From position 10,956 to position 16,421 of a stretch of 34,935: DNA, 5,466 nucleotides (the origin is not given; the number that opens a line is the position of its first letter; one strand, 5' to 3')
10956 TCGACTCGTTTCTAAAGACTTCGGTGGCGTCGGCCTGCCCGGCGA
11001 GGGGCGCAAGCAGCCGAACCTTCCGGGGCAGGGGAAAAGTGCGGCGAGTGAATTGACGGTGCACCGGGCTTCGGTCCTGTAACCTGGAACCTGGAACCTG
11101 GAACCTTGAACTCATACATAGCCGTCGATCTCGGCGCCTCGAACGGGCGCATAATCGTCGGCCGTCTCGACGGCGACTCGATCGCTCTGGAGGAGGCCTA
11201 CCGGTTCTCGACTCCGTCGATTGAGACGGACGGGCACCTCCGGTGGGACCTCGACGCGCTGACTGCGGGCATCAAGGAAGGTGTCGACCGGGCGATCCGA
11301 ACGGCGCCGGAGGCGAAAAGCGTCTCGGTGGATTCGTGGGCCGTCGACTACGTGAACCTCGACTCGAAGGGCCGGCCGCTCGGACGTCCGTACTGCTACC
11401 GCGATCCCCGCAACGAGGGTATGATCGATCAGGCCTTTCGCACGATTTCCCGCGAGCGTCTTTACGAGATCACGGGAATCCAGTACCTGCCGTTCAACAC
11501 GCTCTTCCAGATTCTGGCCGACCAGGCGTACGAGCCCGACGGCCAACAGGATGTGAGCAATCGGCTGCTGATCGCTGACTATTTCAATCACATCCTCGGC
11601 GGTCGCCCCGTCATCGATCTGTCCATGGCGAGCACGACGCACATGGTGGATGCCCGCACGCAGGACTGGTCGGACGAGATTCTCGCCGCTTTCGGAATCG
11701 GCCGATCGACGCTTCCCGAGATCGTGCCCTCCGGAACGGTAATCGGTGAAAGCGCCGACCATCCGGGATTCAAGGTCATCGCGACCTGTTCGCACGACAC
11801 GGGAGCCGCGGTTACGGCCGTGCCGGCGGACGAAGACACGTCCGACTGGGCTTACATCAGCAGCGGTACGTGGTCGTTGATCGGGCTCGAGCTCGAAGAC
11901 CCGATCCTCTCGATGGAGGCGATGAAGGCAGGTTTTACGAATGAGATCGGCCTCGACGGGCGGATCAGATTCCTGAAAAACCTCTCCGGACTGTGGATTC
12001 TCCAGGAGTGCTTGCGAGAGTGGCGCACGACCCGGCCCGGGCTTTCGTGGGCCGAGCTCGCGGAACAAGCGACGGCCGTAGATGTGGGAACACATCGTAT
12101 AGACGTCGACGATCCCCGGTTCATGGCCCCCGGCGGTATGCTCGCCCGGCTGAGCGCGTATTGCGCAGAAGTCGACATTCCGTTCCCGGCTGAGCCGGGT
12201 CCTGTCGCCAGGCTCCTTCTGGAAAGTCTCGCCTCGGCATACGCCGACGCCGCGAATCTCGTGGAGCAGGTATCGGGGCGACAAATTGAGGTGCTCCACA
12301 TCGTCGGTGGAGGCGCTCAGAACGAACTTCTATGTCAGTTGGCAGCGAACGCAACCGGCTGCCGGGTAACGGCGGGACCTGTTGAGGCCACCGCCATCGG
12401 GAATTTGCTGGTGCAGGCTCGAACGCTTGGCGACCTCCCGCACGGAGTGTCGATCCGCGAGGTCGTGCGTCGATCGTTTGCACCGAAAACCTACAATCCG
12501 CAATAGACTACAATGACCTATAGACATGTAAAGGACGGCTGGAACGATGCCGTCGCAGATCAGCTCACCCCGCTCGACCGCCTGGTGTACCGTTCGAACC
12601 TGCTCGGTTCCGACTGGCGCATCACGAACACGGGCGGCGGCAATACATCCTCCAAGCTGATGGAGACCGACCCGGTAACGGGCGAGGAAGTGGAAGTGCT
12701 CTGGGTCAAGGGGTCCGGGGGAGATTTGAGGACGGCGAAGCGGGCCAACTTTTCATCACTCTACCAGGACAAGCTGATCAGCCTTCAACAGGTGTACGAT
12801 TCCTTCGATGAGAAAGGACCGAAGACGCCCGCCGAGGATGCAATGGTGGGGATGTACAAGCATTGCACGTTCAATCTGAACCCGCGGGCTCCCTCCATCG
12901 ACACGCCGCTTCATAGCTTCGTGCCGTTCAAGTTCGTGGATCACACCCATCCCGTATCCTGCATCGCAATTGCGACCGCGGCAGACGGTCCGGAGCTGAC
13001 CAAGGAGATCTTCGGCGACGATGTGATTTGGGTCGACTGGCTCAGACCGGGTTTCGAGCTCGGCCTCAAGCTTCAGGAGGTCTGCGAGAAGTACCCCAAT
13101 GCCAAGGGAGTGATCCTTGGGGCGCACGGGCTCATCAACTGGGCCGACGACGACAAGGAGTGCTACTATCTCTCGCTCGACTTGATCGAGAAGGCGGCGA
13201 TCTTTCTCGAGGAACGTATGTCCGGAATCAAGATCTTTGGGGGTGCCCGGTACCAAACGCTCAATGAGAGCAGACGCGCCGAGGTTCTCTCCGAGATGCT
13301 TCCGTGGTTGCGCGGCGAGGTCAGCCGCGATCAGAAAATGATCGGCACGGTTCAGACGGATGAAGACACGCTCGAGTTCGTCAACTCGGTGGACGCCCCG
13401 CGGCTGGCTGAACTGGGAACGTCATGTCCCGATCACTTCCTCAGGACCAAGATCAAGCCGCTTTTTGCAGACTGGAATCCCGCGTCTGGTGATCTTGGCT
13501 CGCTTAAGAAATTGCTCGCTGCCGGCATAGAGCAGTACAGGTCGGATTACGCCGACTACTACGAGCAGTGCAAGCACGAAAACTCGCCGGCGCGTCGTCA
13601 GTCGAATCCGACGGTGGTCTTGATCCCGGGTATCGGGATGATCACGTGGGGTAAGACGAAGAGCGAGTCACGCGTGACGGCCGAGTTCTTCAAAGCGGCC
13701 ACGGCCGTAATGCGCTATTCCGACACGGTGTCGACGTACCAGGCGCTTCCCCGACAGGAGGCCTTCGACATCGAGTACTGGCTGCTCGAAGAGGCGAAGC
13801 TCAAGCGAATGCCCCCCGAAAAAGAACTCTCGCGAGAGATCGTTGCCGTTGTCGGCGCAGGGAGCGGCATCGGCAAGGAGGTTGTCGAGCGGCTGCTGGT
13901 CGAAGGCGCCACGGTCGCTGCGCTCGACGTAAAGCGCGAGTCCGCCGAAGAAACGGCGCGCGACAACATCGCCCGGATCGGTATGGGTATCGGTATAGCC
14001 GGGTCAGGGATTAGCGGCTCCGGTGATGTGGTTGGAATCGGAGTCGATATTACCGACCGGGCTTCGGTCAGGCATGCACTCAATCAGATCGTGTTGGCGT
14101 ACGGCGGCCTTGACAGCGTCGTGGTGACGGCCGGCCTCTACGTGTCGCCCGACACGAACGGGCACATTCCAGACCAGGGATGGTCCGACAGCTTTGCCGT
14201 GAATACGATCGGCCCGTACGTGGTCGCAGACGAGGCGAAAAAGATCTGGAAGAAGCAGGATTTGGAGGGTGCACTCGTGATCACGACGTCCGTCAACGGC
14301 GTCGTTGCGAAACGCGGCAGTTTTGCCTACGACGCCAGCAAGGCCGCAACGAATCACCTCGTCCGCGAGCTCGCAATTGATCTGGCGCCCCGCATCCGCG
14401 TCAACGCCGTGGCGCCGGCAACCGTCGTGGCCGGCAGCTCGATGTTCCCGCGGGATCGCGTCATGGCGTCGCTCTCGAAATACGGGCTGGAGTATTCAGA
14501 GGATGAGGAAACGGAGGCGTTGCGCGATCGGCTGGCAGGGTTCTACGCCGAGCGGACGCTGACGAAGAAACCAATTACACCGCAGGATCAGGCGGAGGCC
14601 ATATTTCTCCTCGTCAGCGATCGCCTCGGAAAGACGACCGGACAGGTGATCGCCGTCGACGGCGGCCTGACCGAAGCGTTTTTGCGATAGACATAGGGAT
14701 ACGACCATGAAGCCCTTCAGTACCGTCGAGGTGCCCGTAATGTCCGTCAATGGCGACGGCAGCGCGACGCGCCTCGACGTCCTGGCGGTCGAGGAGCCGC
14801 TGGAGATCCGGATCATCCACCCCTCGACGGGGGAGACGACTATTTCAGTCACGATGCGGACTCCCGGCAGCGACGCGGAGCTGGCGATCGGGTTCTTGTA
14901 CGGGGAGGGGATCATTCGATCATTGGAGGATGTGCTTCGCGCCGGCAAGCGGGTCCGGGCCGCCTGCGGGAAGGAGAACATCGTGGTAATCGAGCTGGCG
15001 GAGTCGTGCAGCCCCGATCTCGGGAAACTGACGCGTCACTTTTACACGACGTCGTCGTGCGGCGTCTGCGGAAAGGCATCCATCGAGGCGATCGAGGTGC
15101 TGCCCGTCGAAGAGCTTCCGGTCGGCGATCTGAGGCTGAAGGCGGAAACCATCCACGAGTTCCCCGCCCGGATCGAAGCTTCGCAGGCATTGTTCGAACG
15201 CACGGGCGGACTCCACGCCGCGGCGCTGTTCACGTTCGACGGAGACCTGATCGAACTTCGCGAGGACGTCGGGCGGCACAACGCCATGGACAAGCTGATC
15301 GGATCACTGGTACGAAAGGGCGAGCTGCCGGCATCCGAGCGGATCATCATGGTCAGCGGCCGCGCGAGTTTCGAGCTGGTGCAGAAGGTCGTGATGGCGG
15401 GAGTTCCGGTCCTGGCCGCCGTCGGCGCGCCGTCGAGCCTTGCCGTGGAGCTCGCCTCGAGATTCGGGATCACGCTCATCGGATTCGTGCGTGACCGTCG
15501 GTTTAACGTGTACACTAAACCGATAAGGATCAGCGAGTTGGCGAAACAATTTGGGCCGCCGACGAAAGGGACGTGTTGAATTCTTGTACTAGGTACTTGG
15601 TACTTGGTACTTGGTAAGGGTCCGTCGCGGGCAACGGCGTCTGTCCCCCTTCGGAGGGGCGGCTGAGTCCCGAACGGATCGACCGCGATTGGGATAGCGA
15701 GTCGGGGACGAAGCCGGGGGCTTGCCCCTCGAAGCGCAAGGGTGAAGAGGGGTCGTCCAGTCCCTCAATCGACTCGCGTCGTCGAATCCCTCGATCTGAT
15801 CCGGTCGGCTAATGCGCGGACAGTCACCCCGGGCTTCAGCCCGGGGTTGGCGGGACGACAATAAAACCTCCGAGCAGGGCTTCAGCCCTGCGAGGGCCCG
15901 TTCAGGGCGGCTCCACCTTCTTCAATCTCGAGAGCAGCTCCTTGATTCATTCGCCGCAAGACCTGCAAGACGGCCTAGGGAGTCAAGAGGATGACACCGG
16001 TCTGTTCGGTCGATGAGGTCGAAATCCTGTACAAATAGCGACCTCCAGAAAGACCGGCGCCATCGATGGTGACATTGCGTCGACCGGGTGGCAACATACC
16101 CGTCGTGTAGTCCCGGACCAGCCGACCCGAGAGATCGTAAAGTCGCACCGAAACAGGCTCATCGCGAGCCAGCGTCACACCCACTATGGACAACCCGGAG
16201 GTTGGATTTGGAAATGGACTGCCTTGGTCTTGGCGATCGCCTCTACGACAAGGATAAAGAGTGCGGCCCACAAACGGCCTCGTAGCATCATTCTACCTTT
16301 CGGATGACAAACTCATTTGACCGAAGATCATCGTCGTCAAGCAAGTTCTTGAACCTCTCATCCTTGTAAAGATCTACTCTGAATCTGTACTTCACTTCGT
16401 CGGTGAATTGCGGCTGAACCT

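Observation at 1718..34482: Heptamer/octamer tandem-repeat arrays fill most intergenic gaps (STRR-like architecture in a non-cyanobacterial genome)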

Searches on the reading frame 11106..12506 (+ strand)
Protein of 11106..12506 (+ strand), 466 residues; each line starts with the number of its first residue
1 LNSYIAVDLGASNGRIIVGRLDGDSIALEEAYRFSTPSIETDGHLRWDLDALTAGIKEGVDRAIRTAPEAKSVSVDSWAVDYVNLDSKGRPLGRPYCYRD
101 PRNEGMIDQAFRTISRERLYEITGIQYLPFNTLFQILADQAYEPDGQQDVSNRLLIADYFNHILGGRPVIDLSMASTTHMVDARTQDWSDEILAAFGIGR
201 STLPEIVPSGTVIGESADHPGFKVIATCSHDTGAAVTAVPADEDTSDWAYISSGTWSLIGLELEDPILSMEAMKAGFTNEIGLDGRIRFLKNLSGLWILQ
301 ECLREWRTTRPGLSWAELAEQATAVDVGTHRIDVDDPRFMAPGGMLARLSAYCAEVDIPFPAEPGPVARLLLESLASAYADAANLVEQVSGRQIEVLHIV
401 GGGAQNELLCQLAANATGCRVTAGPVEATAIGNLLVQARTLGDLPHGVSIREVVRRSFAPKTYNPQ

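Call 9: search_protein_families(library=pfam, proteins=[window:11106-12506:+])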
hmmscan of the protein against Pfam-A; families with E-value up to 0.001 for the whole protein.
window:11106-12506:+ (466 aa): 2 families
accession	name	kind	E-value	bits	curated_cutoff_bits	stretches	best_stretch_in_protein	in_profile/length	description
PF02782.22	FGGY_C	-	2.6e-34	119.2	27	1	249-439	1-196/198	FGGY family of carbohydrate kinases, C-terminal domain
PF00370.27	FGGY_N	-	7.1e-28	98.3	28.8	1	4-232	2-239/245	FGGY family of carbohydrate kinases, N-terminal domain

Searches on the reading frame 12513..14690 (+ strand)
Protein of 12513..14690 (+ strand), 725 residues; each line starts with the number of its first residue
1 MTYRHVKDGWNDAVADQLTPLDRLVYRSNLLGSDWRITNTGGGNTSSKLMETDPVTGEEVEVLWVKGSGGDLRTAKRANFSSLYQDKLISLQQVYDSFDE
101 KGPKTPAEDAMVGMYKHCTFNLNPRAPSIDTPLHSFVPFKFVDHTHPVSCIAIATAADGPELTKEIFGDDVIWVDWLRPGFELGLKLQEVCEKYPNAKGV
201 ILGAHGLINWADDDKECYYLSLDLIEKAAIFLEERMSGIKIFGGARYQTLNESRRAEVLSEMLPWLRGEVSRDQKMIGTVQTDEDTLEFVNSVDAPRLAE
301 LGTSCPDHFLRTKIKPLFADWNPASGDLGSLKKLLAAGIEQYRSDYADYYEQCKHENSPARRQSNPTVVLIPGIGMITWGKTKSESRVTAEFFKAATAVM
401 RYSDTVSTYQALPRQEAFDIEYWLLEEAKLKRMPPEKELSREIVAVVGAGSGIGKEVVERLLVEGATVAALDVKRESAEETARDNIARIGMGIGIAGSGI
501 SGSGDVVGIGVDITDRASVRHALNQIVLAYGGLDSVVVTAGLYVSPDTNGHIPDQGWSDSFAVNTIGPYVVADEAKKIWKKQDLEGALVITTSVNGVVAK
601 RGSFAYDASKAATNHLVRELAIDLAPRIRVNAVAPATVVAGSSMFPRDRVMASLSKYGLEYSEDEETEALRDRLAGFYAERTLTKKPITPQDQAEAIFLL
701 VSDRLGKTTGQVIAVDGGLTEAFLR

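Call 9: search_protein_families(library=pfam, proteins=[window:12513-14690:+])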
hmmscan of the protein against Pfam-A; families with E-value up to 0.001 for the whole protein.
window:12513-14690:+ (725 aa): 4 families
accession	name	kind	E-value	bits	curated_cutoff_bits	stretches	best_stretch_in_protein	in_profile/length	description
PF13561.12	adh_short_C2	-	2.9e-34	119.1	27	2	448-639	1-177/236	Enoyl-(Acyl carrier protein) reductase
PF00106.31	adh_short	-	1.7e-31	109.6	26.6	1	443-639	2-183/195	short chain dehydrogenase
PF00596.27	Aldolase_II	-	5.1e-15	56.3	22.2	1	34-229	12-180/183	Class II Aldolase and Adducin N-terminal domain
PF08659.16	KR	-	5e-05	23.7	22.6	1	445-619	4-162/180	KR domain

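Call 22: find_encoding_contigs(protein=window:12513-14690:+, flank=10000, max_places=6)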
Protein window:12513-14690:+ (725 aa): no gene with exactly this product is on record in the collection.

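Call 23: find_related_loci(query=window:12513-14690:+, collection=genome_contigs, flank=10000)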
Query window:12513-14690:+ (725 aa) in genome_contigs; peptide patterns used: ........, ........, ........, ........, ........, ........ (x = any residue, [..] = any of these).
600 stretches matched a pattern (row limit reached: there are more); 591 encode a relative of the query (tblastn E <= 1e-3); the best 80 are kept; 80 distinct loci.
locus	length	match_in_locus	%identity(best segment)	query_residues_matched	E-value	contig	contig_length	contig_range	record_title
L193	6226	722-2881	69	6-725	0e+0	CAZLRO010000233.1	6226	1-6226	MAG TPA_asm: uncultured Rhodothermaceae bacterium isolate binchicken_co107_446 genome assembly, contig: NODE_26202_lengt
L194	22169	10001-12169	66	3-725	0e+0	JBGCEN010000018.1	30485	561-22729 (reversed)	MAG: Rhodothermales bacterium isolate SGMAG-46 contig18, whole genome shotgun sequence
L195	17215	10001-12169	66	3-725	0e+0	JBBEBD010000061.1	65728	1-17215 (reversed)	MAG: Balneolaceae bacterium isolate LejiaF_44_133 Lejia_F_673_length_65728_cov_85, whole genome shotgun sequence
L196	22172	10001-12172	66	2-725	0e+0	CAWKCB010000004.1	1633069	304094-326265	MAG: uncultured Bacteroidetes bacterium isolate MFD03250.bin.1.116 genome assembly, contig: contig_4677, whole genome sh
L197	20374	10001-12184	65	2-725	0e+0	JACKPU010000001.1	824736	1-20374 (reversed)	MAG: Opitutaceae bacterium isolate HK-STAS-VERR-2 HK-STAS-VERR-2_1, whole genome shotgun sequence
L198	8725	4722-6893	66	3-725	0e+0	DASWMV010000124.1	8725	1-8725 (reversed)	MAG TPA_asm: Abditibacterium sp. isolate SMAG_U3396 k141_399993, whole genome shotgun sequence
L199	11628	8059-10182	64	2-723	0e+0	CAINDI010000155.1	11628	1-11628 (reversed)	MAG: uncultured Verrucomicrobia bacterium isolate Kiruna2_bin-0915 genome assembly, contig: bin-0915:155/177, whole geno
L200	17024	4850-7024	64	1-725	0e+0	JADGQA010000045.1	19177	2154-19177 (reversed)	MAG: Bacteroidota bacterium isolate Chersky.3_21 contig-100_796, whole genome shotgun sequence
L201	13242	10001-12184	65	2-725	0e+0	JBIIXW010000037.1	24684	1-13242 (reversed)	MAG: Chthoniobacteraceae bacterium isolate ME2005-08-02_3300034104_group2_bin104 Rohwer_bin2540_scaffold_786_c1, whole g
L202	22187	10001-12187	63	1-725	0e+0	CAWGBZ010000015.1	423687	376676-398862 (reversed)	MAG: uncultured Verrucomicrobiae bacterium isolate MFD06435.bin.1.194 genome assembly, contig: contig_41112, whole genom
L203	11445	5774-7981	63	2-725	0e+0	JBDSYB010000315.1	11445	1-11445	MAG: Verrucomicrobiota bacterium isolate cluster1_bin.665 k127_4973365, whole genome shotgun sequence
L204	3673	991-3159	65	3-725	0e+0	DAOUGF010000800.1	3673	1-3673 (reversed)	MAG TPA_asm: Chloroflexaceae bacterium isolate R30_113 k103_493448, whole genome shotgun sequence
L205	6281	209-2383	63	1-725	0e+0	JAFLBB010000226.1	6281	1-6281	MAG: Acidobacteria bacterium isolate UWPOB_ACIDO1 gnl_X_GHDIABGO_225, whole genome shotgun sequence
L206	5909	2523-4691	64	3-725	0e+0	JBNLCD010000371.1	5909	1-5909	MAG: Anaerolineae bacterium isolate C2.bin.11.strict NODE_371_length_5909_cov_2.178155, whole genome shotgun sequence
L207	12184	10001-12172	63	2-725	0e+0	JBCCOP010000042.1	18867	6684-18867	MAG: Planctomycetota bacterium isolate P01_D01_bin.106 k141_1874013_length_18867_cov_52.0473, whole genome shotgun seque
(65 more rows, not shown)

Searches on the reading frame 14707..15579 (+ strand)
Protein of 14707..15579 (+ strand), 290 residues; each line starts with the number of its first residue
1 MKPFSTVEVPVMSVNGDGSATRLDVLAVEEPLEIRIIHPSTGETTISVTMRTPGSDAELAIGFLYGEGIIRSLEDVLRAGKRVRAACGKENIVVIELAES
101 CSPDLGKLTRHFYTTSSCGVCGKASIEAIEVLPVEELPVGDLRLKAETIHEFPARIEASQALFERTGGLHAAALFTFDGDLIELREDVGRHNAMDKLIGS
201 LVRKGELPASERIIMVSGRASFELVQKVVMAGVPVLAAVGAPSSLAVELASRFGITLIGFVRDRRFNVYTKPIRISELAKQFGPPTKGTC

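Call 9: search_protein_families(library=pfam, proteins=[window:14707-15579:+])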
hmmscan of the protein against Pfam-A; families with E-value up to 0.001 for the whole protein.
window:14707-15579:+ (290 aa): 1 family
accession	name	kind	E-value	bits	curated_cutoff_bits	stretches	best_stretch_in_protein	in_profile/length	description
PF02634.21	FdhD-NarQ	-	5.2e-68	229.7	27.2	1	28-275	2-236/237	FdhD/NarQ family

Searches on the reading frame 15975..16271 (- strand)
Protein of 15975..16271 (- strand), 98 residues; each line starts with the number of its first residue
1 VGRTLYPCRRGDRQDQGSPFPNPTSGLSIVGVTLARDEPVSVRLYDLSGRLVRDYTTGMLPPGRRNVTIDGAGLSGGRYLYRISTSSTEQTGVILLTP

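Call 9: search_protein_families(library=pfam, proteins=[window:15975-16271:-])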
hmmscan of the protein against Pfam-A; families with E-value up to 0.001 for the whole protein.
window:15975-16271:- (98 aa): 2 families
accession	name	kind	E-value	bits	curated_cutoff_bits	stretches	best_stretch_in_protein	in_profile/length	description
PF18962.6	Por_Secre_tail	-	9.7e-07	29.4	27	1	20-90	2-69/75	Secretion system C-terminal sorting domain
PF13860.13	FlgD_ig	-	0.00011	22.6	27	1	32-86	14-76/79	FlgD Ig-like domain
